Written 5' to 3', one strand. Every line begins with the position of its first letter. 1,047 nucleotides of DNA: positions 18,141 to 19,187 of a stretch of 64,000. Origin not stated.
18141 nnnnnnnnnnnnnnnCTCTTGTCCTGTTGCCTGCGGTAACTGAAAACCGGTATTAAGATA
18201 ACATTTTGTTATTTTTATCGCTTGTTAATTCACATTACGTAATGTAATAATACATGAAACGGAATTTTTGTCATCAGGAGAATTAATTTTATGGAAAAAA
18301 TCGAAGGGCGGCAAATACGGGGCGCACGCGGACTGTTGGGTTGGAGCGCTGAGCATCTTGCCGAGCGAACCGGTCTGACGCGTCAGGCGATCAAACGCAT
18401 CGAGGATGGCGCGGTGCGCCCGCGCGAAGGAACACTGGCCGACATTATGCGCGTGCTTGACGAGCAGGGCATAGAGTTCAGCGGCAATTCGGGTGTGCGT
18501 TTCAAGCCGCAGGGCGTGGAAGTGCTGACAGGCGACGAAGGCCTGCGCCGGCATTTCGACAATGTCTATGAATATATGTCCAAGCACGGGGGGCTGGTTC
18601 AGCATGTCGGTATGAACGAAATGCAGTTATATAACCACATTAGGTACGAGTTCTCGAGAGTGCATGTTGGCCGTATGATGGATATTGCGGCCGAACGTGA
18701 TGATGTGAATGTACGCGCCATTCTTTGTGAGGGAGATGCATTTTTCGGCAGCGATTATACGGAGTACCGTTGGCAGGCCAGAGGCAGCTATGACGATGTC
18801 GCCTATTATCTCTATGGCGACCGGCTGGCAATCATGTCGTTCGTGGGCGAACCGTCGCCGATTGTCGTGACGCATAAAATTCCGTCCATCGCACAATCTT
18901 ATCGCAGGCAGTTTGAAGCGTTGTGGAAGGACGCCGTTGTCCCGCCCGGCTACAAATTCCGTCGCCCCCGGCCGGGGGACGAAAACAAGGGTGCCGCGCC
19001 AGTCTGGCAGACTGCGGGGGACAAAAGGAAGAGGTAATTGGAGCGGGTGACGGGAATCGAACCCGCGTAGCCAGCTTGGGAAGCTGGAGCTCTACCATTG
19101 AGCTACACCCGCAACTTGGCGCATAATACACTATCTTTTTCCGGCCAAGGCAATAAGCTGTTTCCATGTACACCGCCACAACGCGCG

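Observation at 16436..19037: Two paralogous XRE-HTH regulators sharing an unrecognised ~140-aa C-terminal domain, arranged divergently around the small-gene cassette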

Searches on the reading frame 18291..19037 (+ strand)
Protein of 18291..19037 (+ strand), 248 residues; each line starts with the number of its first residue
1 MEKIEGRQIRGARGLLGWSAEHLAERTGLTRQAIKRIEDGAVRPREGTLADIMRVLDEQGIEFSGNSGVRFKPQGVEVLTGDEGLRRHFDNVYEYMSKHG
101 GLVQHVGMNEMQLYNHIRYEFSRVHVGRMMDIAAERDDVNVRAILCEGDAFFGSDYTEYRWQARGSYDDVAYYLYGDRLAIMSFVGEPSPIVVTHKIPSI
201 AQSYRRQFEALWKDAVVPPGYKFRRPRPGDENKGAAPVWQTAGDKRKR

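Call 4: search_protein_families(library=pfam, proteins=[window:18291-19037:+], max_evalue=1)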
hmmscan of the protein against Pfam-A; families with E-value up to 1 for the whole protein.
window:18291-19037:+ (248 aa): 7 families
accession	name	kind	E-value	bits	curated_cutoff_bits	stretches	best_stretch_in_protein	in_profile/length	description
PF13560.12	HTH_31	-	2.7e-09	37.7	27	1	6-57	3-55/64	Helix-turn-helix domain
PF01381.28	HTH_3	-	2.8e-07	30.9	23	1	9-57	1-49/55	Helix-turn-helix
PF13443.12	HTH_26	-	8.3e-05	23.2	22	1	17-59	10-53/63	Cro/C1-type HTH DNA-binding domain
PF13413.12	HTH_25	-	0.005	17.1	24.6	1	9-41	2-34/62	Helix-turn-helix domain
PF12844.13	HTH_19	-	0.015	15.6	30.2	1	6-49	1-44/64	Helix-turn-helix domain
PF04545.22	Sigma70_r4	-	0.13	12.3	24.1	1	17-42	20-45/50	Sigma-70, region 4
PF06859.18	Bin3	-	0.18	12.8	27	1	79-115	16-50/109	Bicoid-interacting protein 3 (Bin3)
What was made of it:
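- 18291..19037 (+): Reg2, 248 aa: a paralogue of Reg1 with the same two domains plus a basic tail (aa ~219-248, 18945-19034). HTH_31 37.7 bits (call 4).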

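Call 6: search_protein_families(library=ncbifam, proteins=[window:18291-19037:+], max_evalue=1)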
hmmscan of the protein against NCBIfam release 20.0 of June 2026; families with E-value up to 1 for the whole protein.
window:18291-19037:+ (248 aa): 9 families
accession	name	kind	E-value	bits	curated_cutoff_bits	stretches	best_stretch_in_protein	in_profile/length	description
TIGR03070.1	couple_hipB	subfamily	5.4e-05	23.1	71.65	1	6-61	4-56/58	type II toxin-antitoxin system Y4mF family antitoxin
TIGR00270.2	TIGR00270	equivalog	5.5e-05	23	110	1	7-56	78-127/159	multiprotein bridging factor aMBF1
TIGR03830.1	CxxCG_CxxCG_HTH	subfamily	6.7e-05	22.7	61.8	1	4-58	65-118/127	type II TA system antitoxin MqsA family protein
NF007408.0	PRK09943.1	equivalog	0.00012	21.7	211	1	5-62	8-65/185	HTH-type transcriptional regulator PuuR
NF003162.0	PRK04140.1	equivalog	0.00052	19.1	263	1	3-59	125-181/317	transcriptional regulator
NF052239.1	antitox_spr1629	equivalog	0.014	14.6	335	1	6-54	4-52/377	spr1629 family repressor/antitoxin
NF041951.1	phage_RstR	subfamily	0.023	15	80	1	9-56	7-54/108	RstR family transcriptional repressor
TIGR02612.1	mob_myst_A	hypoth_equivalog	0.068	13.1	122.6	1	9-40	30-61/150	mobile mystery protein A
NF041493.1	MobT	equivalog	0.069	11.9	600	1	13-58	5-50/383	MobT family relaxase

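Call 7: search_protein_families(library=padloc, proteins=[window:18291-19037:+], max_evalue=1)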
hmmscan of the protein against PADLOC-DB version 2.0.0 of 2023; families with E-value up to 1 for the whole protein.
window:18291-19037:+ (248 aa): 13 families
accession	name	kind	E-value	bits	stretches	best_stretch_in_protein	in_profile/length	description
PDLC03947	RmrA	-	3.4e-06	24.1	1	4-57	11-64/383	-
PDLC03944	RmrA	-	1.5e-05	22.2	1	2-57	4-59/384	-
PDLC03949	RmrA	-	5.5e-05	20.2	1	6-58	4-56/363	-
PDLC03943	RmrA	-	5.7e-05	20.4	1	4-57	2-55/370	-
PDLC03952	RmrA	-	0.00011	19.2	1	7-63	25-80/395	-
PDLC04142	capH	-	0.00019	20.5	1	1-57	3-59/103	capH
PDLC02926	HTH_VI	-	0.001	17.3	1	6-57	3-54/92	-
PDLC03954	RmrA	-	0.0016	15.4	1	2-57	8-63/380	-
PDLC03946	RmrA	-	0.0017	15.1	1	11-57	9-55/357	-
PDLC03945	RmrA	-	0.0043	14.3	1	6-55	4-53/394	-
PDLC03955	RmrA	-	0.0077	13.5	1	9-57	25-73/371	-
PDLC03953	RmrA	-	0.0085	13.3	1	4-56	5-57/373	-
PDLC03669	Control_protein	-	0.038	12.3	1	10-68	15-73/96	control protein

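Call 8: search_protein_families(library=phrogs, proteins=[window:18291-19037:+], max_evalue=1)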
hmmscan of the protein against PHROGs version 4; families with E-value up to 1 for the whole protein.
window:18291-19037:+ (248 aa): 21 families
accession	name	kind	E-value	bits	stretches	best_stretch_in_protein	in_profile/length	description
phrog_2439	-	transcription regulation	7.1e-08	32.7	1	3-57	6-60/367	transcriptional regulator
phrog_2328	-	transcription regulation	2e-05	25.4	1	9-55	20-66/128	transcriptional repressor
phrog_955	-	DNA, RNA and nucleotide metabolism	7.8e-05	23.5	1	5-58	25-78/142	HTH DNA binding protein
phrog_3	-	transcription regulation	0.00032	21.6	1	3-73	87-156/430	transcriptional repressor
phrog_5823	-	transcription regulation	0.00047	20.4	1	6-67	8-70/404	transcriptional regulator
phrog_8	-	transcription regulation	0.0013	19.3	1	10-60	165-212/346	transcriptional regulator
phrog_9908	-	DNA, RNA and nucleotide metabolism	0.0016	18.6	1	7-58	16-67/282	DNA binding protein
phrog_1373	-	transcription regulation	0.0023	18.9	1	13-63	72-119/166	transcriptional regulator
phrog_6288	-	unknown function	0.013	16.2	1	5-49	30-75/322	-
phrog_686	-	DNA, RNA and nucleotide metabolism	0.019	16.3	1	9-40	41-71/76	HTH DNA binding protein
phrog_7241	-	transcription regulation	0.019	16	1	8-56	65-113/122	transcriptional regulator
phrog_18104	-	transcription regulation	0.023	15.6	1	23-59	19-55/57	transcriptional regulator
phrog_2104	-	unknown function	0.026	15.7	1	4-63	39-97/103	-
phrog_4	-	transcription regulation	0.027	14.4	1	2-57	131-185/400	transcriptional repressor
phrog_2967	-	transcription regulation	0.078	13.5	1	7-57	13-63/225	transcriptional regulator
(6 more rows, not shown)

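Call 78: list_cluster_members(proteins=[window:17708-17893:-, window:17904-18104:-, window:18291-19034:+, window:15329-16420:+, window:17901-18152:-, window:17705-17953:-])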
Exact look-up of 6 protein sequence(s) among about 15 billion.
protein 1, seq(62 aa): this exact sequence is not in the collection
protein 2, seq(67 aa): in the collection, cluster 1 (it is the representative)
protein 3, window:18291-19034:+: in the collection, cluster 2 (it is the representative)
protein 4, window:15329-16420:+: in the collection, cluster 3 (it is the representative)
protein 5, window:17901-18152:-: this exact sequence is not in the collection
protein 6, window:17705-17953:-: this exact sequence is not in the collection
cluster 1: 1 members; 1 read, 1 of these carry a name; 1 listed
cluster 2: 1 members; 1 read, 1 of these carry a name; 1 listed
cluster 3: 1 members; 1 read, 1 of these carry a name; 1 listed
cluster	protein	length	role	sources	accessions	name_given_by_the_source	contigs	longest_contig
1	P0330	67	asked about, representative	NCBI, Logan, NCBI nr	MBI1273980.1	MAG: hypothetical protein GC131_07835 [Alphaproteobacteria bacterium] | hypothetical protein [Alphaproteobacteria bacterium]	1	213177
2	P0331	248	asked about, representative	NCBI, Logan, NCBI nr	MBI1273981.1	MAG: helix-turn-helix domain-containing protein [Alphaproteobacteria bacterium] | helix-turn-helix domain-containing protein [Alphaproteobacteria bacterium]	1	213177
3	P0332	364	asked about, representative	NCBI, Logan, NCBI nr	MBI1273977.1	MAG: hypothetical protein GC131_07820 [Alphaproteobacteria bacterium] | hypothetical protein [Alphaproteobacteria bacterium]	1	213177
